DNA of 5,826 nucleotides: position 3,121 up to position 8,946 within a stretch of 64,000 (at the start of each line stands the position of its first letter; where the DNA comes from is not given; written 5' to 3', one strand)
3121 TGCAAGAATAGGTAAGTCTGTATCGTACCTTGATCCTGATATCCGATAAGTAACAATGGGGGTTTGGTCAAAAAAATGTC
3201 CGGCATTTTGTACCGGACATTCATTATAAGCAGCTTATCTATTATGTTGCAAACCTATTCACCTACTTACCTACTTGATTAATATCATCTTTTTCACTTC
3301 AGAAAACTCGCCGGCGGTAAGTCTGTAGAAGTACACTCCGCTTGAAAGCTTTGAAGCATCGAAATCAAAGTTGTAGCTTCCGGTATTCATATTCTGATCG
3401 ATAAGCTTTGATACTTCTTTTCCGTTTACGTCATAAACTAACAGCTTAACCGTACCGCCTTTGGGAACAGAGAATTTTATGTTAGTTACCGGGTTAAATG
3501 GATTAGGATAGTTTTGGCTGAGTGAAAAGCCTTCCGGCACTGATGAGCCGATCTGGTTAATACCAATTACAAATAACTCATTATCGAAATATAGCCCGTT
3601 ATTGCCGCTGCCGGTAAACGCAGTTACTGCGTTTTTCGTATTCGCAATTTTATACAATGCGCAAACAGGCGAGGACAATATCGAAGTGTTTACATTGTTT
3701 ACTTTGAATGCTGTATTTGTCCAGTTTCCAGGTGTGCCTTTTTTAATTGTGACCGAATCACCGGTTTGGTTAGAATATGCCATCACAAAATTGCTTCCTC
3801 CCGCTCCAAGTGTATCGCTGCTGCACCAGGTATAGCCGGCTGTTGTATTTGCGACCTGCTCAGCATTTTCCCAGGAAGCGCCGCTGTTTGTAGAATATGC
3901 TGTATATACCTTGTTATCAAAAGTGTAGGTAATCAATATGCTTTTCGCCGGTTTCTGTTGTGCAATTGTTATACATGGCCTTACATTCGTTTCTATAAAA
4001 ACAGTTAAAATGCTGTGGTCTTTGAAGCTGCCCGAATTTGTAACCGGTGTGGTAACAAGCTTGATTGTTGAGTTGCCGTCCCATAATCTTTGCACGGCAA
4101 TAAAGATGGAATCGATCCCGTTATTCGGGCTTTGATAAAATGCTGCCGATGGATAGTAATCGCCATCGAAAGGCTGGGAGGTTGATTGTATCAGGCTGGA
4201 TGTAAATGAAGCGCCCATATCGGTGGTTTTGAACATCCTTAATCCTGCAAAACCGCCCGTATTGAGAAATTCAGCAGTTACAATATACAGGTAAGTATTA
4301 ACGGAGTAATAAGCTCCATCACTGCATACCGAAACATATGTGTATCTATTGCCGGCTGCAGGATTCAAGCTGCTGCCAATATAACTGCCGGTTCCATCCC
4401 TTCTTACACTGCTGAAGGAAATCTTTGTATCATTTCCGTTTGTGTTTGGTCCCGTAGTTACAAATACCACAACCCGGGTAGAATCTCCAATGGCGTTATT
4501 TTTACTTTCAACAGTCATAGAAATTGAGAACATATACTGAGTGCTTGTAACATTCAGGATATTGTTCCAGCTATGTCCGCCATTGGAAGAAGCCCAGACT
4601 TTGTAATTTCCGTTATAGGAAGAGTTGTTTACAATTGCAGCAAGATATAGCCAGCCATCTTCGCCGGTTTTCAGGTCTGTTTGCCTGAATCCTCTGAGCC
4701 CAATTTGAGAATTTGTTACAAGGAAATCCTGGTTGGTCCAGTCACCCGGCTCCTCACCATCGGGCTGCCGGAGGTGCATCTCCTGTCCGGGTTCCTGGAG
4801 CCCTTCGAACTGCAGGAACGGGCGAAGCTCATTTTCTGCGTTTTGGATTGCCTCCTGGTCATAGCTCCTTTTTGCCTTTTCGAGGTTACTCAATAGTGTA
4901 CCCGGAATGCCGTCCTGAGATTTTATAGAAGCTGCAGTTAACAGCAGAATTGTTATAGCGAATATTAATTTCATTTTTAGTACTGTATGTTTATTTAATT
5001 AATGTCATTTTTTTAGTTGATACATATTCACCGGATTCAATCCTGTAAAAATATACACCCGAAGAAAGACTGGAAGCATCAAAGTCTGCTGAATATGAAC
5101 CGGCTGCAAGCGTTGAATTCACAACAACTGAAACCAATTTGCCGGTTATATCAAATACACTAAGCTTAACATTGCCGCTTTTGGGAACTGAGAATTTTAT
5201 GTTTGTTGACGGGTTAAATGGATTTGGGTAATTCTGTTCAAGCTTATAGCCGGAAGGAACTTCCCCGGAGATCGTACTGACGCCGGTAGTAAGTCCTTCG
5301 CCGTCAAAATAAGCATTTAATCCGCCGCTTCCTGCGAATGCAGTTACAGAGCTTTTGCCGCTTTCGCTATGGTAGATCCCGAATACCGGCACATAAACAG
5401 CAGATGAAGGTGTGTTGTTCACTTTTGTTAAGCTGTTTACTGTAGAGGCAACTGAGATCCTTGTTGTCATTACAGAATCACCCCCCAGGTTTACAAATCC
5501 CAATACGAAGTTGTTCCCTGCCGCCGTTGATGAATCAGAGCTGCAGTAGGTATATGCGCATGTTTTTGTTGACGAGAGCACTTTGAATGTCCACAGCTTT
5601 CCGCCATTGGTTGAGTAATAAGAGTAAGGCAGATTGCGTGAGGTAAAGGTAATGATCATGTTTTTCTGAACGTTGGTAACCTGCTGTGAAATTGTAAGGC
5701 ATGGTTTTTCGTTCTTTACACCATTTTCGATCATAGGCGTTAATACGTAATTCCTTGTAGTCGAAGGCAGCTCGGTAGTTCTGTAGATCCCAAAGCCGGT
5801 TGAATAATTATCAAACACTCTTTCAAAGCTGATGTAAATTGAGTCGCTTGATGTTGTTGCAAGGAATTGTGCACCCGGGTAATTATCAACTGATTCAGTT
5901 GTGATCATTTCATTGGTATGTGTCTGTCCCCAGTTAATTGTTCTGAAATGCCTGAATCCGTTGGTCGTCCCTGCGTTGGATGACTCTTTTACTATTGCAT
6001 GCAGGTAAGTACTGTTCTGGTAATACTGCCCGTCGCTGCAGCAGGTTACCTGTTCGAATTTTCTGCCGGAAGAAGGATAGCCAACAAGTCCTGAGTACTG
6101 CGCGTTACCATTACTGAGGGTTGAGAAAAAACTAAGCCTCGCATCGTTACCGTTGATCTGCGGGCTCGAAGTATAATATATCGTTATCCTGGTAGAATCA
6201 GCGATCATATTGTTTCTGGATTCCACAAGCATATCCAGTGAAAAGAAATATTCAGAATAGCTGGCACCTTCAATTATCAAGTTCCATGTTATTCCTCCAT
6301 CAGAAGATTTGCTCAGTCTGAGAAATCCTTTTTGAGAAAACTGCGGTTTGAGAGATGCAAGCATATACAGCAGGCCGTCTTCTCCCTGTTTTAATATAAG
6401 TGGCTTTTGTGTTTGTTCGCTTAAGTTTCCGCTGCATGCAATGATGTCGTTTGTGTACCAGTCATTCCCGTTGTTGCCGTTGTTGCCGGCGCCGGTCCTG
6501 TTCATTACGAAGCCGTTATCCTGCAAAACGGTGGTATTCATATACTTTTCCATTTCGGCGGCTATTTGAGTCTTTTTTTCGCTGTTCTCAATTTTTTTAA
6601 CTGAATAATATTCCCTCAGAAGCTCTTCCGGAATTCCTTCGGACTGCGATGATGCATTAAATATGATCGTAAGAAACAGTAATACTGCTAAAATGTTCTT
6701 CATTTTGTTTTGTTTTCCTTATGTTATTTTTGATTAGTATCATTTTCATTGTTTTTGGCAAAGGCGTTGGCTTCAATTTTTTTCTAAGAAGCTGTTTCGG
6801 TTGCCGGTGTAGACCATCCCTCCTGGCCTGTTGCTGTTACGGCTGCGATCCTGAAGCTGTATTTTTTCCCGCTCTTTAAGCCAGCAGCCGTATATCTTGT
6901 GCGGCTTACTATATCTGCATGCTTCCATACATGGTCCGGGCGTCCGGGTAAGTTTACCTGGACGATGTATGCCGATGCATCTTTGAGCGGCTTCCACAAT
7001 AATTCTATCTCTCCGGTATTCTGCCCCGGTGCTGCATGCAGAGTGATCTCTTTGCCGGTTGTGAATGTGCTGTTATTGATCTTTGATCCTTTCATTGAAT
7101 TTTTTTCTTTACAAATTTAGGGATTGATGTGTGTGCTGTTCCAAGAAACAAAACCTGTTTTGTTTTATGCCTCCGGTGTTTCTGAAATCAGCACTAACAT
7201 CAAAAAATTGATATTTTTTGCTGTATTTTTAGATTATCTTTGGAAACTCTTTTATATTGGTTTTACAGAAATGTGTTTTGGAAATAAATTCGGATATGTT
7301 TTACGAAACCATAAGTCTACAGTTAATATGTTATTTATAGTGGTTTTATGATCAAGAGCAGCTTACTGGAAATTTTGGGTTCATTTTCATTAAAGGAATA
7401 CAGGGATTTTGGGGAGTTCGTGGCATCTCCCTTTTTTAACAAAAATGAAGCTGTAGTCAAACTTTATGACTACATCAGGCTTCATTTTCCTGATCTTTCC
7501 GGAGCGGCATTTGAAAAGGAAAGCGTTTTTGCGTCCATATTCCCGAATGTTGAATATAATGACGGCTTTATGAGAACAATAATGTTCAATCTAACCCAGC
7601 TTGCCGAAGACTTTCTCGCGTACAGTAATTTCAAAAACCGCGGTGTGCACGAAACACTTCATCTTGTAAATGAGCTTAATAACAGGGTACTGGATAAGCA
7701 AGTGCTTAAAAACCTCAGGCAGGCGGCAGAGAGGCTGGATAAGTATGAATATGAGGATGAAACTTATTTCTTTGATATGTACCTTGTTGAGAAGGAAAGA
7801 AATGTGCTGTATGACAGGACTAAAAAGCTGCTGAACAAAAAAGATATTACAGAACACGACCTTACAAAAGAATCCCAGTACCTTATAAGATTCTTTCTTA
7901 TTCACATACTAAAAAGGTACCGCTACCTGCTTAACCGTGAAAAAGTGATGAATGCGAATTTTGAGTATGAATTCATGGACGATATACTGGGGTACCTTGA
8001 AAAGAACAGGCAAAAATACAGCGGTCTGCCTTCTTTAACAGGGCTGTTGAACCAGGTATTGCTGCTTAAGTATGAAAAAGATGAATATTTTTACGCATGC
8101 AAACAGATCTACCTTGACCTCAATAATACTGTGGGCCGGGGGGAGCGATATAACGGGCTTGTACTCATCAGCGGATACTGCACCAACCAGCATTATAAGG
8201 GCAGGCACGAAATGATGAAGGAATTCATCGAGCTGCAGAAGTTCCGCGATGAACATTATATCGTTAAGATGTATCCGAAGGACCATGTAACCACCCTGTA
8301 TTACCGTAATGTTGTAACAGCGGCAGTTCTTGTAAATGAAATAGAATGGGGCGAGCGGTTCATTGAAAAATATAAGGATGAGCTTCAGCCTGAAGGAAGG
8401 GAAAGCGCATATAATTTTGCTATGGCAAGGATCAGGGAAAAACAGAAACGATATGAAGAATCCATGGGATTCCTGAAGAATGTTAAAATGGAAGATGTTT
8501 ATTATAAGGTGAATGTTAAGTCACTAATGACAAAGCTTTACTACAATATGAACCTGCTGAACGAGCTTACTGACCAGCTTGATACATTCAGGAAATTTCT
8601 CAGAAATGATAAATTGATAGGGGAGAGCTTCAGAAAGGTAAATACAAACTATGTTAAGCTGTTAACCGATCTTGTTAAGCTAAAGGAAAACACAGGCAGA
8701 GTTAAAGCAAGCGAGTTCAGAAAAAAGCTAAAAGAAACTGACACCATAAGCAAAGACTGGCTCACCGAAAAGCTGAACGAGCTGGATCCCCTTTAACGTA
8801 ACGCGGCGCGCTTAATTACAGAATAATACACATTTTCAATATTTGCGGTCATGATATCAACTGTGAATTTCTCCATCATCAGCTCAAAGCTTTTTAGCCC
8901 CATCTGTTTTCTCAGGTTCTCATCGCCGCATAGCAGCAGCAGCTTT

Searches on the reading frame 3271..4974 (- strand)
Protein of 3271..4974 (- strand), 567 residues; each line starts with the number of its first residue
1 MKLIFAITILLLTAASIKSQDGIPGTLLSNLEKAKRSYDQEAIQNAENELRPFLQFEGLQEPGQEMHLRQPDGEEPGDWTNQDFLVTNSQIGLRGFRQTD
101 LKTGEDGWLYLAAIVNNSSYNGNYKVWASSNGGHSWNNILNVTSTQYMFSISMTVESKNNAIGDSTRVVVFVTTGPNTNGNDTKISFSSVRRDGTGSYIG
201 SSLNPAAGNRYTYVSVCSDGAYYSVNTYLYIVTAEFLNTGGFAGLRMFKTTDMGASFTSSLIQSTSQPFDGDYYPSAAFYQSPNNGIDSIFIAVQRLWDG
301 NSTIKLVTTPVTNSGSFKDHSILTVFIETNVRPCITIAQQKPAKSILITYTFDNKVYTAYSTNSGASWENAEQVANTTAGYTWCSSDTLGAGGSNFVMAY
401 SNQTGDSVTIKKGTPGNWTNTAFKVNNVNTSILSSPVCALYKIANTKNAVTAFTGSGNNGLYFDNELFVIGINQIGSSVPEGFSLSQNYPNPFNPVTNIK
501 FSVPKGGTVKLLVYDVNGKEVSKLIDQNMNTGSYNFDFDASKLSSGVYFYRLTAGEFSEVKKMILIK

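Call 90: search_protein_families(library=pfam, proteins=[window:3271-4974:-], max_evalue=0.001)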
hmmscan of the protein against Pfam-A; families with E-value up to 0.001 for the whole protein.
window:3271-4974:- (567 aa): 1 family
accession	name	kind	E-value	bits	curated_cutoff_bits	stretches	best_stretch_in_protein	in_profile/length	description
PF18962.6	Por_Secre_tail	-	1.4e-12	48.1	27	1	489-564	2-74/75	Secretion system C-terminal sorting domain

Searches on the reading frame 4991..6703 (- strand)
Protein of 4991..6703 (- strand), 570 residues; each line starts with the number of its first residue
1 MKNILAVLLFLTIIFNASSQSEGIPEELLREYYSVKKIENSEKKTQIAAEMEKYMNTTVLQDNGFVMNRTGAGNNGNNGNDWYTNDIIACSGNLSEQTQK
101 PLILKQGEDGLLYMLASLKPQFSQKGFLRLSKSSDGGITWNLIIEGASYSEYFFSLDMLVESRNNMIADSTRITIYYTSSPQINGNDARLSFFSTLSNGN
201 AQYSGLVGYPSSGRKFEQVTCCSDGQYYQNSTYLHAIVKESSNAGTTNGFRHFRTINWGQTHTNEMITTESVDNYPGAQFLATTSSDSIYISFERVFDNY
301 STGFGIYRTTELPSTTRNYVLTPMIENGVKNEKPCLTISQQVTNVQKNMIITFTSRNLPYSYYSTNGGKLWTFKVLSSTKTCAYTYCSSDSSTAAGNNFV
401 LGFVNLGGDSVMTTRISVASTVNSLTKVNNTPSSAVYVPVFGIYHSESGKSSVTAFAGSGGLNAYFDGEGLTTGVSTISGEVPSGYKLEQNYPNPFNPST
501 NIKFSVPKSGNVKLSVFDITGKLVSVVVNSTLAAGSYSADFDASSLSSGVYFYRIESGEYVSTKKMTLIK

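Call 90: search_protein_families(library=pfam, proteins=[window:4991-6703:-], max_evalue=0.001)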
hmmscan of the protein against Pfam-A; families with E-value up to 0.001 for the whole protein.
window:4991-6703:- (570 aa): 1 family
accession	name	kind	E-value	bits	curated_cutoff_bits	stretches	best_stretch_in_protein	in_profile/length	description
PF18962.6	Por_Secre_tail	-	1.8e-14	54.2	27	1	492-566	2-73/75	Secretion system C-terminal sorting domain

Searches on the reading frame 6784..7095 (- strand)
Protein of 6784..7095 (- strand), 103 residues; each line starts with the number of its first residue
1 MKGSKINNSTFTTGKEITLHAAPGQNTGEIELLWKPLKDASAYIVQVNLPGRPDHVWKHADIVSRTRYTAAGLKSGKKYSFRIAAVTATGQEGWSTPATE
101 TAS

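Call 90: search_protein_families(library=pfam, proteins=[window:6784-7095:-], max_evalue=0.001)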
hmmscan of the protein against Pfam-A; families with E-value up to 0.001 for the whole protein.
window:6784-7095:- (103 aa): 2 families
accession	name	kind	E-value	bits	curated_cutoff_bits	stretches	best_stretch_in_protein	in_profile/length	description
PF00041.27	fn3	-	5.6e-10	39.7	25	1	19-100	6-83/84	Fibronectin type III domain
PF25788.1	Ig_Rha78A_N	-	0.00087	20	27.4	0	40-99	35-98/105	Rha78A-like, N-terminal immunoglobulin domain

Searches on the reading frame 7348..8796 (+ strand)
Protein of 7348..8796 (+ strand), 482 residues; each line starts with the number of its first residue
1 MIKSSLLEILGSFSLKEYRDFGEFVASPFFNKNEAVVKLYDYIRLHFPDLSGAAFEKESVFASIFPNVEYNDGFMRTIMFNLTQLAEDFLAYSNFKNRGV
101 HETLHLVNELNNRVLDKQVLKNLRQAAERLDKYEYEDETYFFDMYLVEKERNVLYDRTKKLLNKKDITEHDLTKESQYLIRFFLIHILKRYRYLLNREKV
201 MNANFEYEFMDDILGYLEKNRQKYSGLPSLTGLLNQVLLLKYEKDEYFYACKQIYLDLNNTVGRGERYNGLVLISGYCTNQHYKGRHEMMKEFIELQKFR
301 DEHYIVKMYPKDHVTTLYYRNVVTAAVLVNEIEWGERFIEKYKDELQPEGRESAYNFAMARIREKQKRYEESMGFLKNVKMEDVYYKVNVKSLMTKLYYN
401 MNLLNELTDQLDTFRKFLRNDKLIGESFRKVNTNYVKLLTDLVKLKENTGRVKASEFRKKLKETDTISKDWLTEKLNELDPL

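Call 7: search_protein_families(library=pfam, proteins=[window:7348-8796:+], max_evalue=1)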
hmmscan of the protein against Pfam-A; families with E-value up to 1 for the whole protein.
window:7348-8796:+ (482 aa): 1 family
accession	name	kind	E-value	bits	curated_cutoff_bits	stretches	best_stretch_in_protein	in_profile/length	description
PF02743.24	dCache_1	-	0.2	11.6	45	0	387-478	19-107/240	Cache domain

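Call 8: search_protein_families(library=ncbifam, proteins=[window:7348-8796:+], max_evalue=1)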
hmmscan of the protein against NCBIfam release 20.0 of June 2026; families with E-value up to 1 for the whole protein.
window:7348-8796:+ (482 aa): 0 families
